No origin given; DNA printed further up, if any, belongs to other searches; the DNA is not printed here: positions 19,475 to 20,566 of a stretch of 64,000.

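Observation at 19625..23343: Four head-to-tail, translationally coupled genes (HEPN-like plus three membrane proteins, one vWA-like): candidate undescribed defence module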

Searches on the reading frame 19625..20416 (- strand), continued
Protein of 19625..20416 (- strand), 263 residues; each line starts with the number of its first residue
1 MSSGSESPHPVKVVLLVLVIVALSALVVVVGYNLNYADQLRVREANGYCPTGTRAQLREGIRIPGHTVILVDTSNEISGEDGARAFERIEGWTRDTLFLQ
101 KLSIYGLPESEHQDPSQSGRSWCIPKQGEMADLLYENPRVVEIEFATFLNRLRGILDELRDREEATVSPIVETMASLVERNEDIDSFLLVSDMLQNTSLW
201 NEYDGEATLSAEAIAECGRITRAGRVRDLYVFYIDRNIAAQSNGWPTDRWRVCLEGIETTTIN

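Call 67: search_protein_families(library=pfam, proteins=[L058:4096-4728:-, L058:4755-6551:-, L058:6677-7699:+, L058:8654-10027:-, L038:5309-6553:-, L038:6721-7857:+, L038:8710-9723:+, L038:9731-12553:-, L082:5759-6499:-, L082:8651-9310:-], max_evalue=0.001)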
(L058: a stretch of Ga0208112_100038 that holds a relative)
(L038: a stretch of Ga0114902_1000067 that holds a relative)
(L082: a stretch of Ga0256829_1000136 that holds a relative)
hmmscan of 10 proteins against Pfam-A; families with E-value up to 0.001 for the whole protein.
L058:4096-4728:- (210 aa): 6 families
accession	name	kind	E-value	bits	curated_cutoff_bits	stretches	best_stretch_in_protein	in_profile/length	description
PF13409.12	GST_N_2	-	4.3e-15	56.5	25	1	11-76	3-69/70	Glutathione S-transferase, N-terminal domain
PF13417.12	GST_N_3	-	1.6e-12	48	22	1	5-82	2-75/75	Glutathione S-transferase, N-terminal domain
PF00043.30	GST_C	-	1.1e-09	38.9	20.7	1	137-206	23-93/93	Glutathione S-transferase, C-terminal domain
PF02798.26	GST_N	-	2.3e-09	37.9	20.9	1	2-75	3-75/76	Glutathione S-transferase, N-terminal domain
PF13410.11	GST_C_2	-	3.5e-07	30.7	24.9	1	136-200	2-68/69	Glutathione S-transferase, C-terminal domain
PF14497.11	GST_C_3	-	0.00014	22.4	21.6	1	146-206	32-95/104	Glutathione S-transferase, C-terminal domain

L058:4755-6551:- (598 aa): 1 family
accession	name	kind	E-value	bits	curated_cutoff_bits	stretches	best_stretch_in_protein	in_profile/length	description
PF01425.27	Amidase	-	5.6e-62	210.7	27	1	168-517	1-378/445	Amidase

L058:6677-7699:+ (340 aa): 0 families

L058:8654-10027:- (457 aa): 7 families
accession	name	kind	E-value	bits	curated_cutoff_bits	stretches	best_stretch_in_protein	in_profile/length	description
PF01189.24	Methyltr_RsmB-F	-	5.4e-40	137.6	27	1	253-453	9-198/199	16S rRNA methyltransferase RsmB/F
PF13847.12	Methyltransf_31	-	8.4e-08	32.5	27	1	253-385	4-115/145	Methyltransferase domain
PF22458.1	RsmF-B_ferredox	-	2.1e-07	31.4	27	1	146-212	2-68/74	Methyltr_RsmF/B-like, ferredoxin-like domain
PF01209.24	Ubie_methyltran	-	1.4e-05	25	20.1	1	249-328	44-122/233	ubiE/COQ5 methyltransferase family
PF13578.12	Methyltransf_24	-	0.00025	22.3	26.3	1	265-337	9-83/105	Methyltransferase domain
PF03602.21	Cons_hypoth95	-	0.0006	20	24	1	249-331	38-122/182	Conserved hypothetical protein 95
PF13649.12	Methyltransf_25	-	0.00095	20.3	27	0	256-328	1-70/97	Methyltransferase domain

L038:5309-6553:- (414 aa): 5 families
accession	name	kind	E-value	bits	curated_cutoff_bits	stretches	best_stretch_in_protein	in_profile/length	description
PF00108.29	Thiolase_N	-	7.7e-52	176.7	26.4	1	5-230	2-234/260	Thiolase, N-terminal domain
PF02803.24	Thiolase_C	-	8.4e-43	145.4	27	1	291-413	1-123/123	Thiolase, C-terminal domain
PF00109.32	ketoacyl-synt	-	2.3e-06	27.8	20.8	1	79-126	161-208/252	Beta-ketoacyl synthase, N-terminal domain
PF22691.2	Thiolase_C_1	-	7.6e-05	22.9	28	0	299-353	5-59/144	Thiolase C-terminal domain-like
PF08541.16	ACP_syn_III_C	-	0.00013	22.5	26.6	0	322-404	1-79/90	3-Oxoacyl-[acyl-carrier-protein (ACP)] synthase III C terminal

L038:6721-7857:+ (378 aa): 0 families

L038:8710-9723:+ (337 aa): 4 families
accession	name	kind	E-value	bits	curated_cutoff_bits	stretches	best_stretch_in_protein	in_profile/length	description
PF13650.11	Asp_protease_2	-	2.7e-20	73.3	24.3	2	201-298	1-90/90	Aspartyl protease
PF13975.11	gag-asp_proteas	-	1.7e-18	67.4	28.2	2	201-301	1-92/92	gag-polyprotein putative aspartyl protease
PF00077.25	RVP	-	2.6e-05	24.9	20.7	1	201-306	7-100/101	Retroviral aspartyl protease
PF08284.16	RVP_2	-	0.00044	20.5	20.3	0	202-311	25-126/136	Retroviral aspartyl protease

L038:9731-12553:- (940 aa): 1 family
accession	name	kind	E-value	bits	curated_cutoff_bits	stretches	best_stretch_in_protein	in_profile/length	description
PF00311.23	PEPcase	-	4.9e-16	58.3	22.4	1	327-552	386-621/919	Phosphoenolpyruvate carboxylase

L082:5759-6499:- (246 aa): 1 family
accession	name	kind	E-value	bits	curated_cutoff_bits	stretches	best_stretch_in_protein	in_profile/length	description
PF00899.27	ThiF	-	1.3e-60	204.9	28.1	1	12-243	2-238/238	ThiF family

L082:8651-9310:- (219 aa): 7 families
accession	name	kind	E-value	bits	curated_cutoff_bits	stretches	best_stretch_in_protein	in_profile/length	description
PF01596.23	Methyltransf_3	-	1.7e-46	158.6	22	1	19-185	7-175/204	O-methyltransferase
PF13578.12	Methyltransf_24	-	3.1e-14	54.2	26.3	1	61-165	1-105/105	Methyltransferase domain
PF13847.12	Methyltransf_31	-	1.8e-09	37.8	27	1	57-178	4-125/145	Methyltransferase domain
PF13649.12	Methyltransf_25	-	6.2e-08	33.7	27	1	60-158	1-97/97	Methyltransferase domain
PF08241.18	Methyltransf_11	-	4.8e-06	27.6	21.2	1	61-161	1-94/95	Methyltransferase domain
PF01135.25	PCMT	-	3.4e-05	24.1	20.3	1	44-106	62-123/210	Protein-L-isoaspartate(D-aspartate) O-methyltransferase (PCMT)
PF03602.21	Cons_hypoth95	-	0.00097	19.3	24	0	83-182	66-160/182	Conserved hypothetical protein 95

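Call 80: search_protein_families(library=padloc, proteins=[L028:9523-10971:-, L028:8813-9526:-, L028:7935-8807:-], max_evalue=0.00001)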
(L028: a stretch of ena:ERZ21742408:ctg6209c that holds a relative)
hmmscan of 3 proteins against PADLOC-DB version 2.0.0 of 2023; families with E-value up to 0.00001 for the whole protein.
L028:9523-10971:- (482 aa): 15 families
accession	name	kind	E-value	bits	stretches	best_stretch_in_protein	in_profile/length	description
PDLC00640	ZorA2|ZorA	-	3.7e-157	522.5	2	1-344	1-357/590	MotA/ExbB/TolQ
PDLC00638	ZorA2|ZorA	-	1.5e-139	464.2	2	1-333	2-338/545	MotA/ExbB/TolQ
PDLC00636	ZorA2|ZorA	-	2e-82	275.5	1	23-480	17-458/461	MotA/ExbB/TolQ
PDLC00637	ZorA2|ZorA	-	5.9e-79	263.8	1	19-478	18-415/420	MotA/ExbB/TolQ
PDLC00639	ZorA2|ZorA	-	4.3e-65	218.4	1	15-478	32-487/494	MotA/ExbB/TolQ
PDLC00635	ZorA2|ZorA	-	2e-32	110.9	2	21-109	15-110/505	MotA/ExbB/TolQ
PDLC00601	ZorA1|ZorA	-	5.8e-16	56.3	1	46-110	136-206/699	MotA/ExbB/TolQ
PDLC00602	ZorA1|ZorA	-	1.8e-14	51.5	1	53-118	136-204/648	MotA/ExbB/TolQ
PDLC00603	ZorA1|ZorA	-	6e-13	46.3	1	49-110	134-198/727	MotA/ExbB/TolQ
PDLC00598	ZorA1|ZorA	-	6.2e-13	46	1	49-109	132-196/663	MotA/ExbB/TolQ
PDLC00597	ZorA1|ZorA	-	2.1e-09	34.7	1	48-452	111-476/683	MotA/ExbB/TolQ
PDLC00599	ZorA1|ZorA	-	2.3e-09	34.5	0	49-105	130-191/631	MotA/ExbB/TolQ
PDLC00648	ZorA3|ZorA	-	1e-06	25.8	1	169-473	180-486/692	MotA/ExbB/TolQ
PDLC00647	ZorA3|ZorA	-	3.1e-06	23.9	1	169-472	186-473/780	MotA/ExbB/TolQ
PDLC00595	ZorA1|ZorA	-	1e-05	22.6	0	48-116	141-215/487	MotA/ExbB/TolQ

L028:8813-9526:- (237 aa): 6 families
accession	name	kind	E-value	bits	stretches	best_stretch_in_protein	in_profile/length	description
PDLC00641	ZorB2|ZorB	-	2e-88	294.1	1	16-236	11-235/238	MotB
PDLC00609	ZorB1|ZorB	-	4.2e-45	152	1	17-234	14-225/232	MotB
PDLC00608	ZorB1|ZorB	-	2.5e-12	44.7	1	18-180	14-176/243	MotB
PDLC00611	ZorB1|ZorB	-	7.4e-11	40.2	1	15-223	14-213/240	MotB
PDLC00610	ZorB1|ZorB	-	6.4e-10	37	1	18-226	13-237/254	MotB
PDLC00612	ZorB1|ZorB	-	4.3e-06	24.5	0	134-228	182-271/293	MotB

L028:7935-8807:- (290 aa): 5 families
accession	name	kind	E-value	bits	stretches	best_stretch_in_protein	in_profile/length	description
PDLC00645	ZorE2|ZorE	-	6.6e-106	352.5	1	1-286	1-280/375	HNH endonuclease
PDLC00642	ZorE2|ZorE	-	1.8e-83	278.3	1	3-284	3-281/283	HNH endonuclease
PDLC00643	ZorE2|ZorE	-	3.6e-56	188.5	1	7-277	11-278/282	HNH endonuclease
PDLC00646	ZorE2|ZorE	-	7.2e-52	173.8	1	1-166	1-158/162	HNH endonuclease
PDLC00644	ZorE2|ZorE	-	1.2e-26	92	1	91-272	81-251/267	HNH endonuclease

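Call 86: search_protein_families(library=phrogs, proteins=[window:19625-20416:-, L038:6721-7857:+, L038:7854-8657:+, L029:5534-6949:+, L029:7001-7738:+], max_evalue=0.01)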
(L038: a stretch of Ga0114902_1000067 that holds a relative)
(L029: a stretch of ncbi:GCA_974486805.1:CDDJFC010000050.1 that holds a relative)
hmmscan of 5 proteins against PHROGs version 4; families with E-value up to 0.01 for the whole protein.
window:19625-20416:- (263 aa): 0 families

L038:6721-7857:+ (378 aa): 0 families

L038:7854-8657:+ (267 aa): 0 families

L029:5534-6949:+ (471 aa): 0 families

L029:7001-7738:+ (245 aa): 0 families
